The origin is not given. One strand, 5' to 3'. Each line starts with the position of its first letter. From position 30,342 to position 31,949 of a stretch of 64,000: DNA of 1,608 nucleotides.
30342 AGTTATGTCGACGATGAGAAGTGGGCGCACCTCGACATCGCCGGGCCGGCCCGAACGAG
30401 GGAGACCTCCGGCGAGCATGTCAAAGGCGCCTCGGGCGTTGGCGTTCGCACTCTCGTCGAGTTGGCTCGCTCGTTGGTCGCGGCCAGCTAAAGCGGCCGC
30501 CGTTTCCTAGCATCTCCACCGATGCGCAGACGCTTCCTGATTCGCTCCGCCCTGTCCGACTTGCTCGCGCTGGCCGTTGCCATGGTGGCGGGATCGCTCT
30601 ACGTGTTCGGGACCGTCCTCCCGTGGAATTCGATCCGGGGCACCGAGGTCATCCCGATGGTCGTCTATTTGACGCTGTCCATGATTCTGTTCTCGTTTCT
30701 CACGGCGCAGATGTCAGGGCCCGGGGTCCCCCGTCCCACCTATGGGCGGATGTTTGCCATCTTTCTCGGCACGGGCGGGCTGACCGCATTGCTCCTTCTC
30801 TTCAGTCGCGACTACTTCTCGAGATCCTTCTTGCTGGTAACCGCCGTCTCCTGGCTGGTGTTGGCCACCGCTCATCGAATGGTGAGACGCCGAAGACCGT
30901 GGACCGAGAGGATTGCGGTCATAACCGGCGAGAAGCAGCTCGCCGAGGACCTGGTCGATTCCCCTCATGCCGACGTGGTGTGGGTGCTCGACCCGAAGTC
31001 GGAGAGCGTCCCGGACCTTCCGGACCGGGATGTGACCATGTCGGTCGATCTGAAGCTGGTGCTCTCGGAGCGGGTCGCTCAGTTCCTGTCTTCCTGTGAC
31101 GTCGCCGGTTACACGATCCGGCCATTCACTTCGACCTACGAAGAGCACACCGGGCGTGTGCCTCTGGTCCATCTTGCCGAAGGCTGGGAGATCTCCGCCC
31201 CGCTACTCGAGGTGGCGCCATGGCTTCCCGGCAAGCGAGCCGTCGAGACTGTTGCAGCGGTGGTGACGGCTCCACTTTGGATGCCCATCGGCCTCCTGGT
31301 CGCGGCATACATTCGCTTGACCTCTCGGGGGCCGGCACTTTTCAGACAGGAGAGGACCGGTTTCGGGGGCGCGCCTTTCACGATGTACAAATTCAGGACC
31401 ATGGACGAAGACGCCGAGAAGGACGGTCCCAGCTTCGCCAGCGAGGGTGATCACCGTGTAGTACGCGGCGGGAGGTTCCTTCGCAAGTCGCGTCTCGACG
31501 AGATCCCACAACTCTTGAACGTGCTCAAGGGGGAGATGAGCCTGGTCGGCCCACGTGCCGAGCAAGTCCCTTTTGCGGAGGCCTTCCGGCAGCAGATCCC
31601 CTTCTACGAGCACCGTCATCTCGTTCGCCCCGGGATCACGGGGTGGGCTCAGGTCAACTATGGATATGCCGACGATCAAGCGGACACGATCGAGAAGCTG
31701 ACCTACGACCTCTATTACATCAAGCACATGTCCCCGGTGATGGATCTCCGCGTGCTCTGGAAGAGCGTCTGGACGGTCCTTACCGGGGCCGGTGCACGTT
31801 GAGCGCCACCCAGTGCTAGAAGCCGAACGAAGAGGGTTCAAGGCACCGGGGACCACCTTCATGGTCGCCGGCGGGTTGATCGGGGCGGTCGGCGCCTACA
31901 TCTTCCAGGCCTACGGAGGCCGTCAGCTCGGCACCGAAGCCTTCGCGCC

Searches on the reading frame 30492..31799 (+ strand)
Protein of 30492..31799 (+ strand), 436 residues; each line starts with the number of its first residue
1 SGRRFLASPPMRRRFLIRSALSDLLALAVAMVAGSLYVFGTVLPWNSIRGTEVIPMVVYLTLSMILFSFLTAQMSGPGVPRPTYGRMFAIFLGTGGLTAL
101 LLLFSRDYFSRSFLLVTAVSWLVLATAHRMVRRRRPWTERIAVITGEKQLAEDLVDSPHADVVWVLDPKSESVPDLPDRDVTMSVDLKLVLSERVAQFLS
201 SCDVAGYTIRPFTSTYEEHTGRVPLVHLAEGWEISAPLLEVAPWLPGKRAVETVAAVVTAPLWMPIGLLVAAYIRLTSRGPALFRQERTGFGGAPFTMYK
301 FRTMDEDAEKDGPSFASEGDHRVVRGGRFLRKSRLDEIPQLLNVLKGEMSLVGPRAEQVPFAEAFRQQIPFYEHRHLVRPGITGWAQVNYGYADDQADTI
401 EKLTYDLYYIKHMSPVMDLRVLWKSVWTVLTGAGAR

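Call 52: search_protein_families(library=pfam, max_evalue=0.00001, proteins=[window:30492-31799:+])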
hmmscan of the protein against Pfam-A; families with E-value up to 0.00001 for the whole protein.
window:30492-31799:+ (436 aa): 1 family
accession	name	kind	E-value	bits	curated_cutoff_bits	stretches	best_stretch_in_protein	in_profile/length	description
PF02397.22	Bac_transf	-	5.1e-62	209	27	1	248-430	1-178/179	Bacterial sugar transferase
